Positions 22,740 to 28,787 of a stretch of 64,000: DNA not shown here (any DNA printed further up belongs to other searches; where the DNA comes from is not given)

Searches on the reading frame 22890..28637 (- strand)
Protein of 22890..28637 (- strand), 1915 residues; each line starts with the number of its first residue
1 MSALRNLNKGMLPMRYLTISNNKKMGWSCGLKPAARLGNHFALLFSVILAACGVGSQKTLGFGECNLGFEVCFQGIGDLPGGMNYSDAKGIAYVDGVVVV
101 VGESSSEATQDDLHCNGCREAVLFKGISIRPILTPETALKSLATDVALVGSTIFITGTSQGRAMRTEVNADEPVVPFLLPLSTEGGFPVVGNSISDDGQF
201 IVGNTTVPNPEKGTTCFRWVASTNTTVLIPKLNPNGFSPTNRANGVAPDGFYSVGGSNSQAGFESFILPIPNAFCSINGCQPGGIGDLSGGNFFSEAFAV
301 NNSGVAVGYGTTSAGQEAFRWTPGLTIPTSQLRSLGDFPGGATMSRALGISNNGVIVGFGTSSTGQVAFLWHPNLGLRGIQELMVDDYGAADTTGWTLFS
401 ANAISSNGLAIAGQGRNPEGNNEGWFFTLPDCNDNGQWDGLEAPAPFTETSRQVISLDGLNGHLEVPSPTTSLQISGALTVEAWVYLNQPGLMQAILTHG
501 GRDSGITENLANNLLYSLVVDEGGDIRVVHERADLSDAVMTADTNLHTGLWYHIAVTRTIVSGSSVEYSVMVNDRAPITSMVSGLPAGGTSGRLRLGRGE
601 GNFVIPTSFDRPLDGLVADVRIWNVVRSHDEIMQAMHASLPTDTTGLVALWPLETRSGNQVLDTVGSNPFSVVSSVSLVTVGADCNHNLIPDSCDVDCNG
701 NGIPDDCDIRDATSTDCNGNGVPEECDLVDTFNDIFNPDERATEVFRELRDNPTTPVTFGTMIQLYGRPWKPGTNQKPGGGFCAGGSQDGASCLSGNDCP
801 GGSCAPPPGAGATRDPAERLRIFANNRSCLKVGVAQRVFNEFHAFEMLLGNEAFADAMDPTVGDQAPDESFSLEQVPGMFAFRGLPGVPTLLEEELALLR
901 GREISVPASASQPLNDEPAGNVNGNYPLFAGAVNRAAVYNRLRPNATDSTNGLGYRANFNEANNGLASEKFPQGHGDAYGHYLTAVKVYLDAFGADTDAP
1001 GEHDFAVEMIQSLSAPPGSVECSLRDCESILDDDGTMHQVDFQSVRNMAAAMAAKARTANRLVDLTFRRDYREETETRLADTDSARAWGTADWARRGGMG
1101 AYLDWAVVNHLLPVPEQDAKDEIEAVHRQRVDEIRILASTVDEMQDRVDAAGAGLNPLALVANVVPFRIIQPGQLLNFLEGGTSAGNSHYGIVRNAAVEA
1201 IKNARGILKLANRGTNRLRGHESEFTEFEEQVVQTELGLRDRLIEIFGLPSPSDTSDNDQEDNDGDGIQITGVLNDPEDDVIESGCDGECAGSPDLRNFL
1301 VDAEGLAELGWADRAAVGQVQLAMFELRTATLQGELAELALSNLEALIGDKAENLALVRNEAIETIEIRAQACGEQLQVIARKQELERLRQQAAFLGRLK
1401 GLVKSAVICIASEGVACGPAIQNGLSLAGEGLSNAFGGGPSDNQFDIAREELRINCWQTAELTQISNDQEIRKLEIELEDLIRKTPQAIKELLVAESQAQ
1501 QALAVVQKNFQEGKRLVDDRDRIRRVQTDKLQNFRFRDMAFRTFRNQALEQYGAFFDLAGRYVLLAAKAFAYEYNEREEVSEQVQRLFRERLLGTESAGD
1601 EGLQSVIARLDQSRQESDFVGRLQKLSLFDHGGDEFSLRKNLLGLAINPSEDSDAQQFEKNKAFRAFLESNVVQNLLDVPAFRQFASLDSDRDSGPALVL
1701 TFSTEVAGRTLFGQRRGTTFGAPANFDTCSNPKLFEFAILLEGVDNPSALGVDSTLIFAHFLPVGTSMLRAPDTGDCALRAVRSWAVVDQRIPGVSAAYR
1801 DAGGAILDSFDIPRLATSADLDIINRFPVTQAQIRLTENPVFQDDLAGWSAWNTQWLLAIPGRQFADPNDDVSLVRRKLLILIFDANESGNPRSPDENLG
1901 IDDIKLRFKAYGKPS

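Call 80: search_protein_families(library=pfam, proteins=[window:22890-28637:-], max_evalue=0.0001)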
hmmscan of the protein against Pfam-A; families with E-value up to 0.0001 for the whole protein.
window:22890-28637:- (1915 aa): 1 family
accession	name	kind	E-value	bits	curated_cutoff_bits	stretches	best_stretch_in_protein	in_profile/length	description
PF13385.13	Laminin_G_3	-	5.7e-17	62.7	27.6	1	461-632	4-150/151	Concanavalin A-like lectin/glucanases superfamily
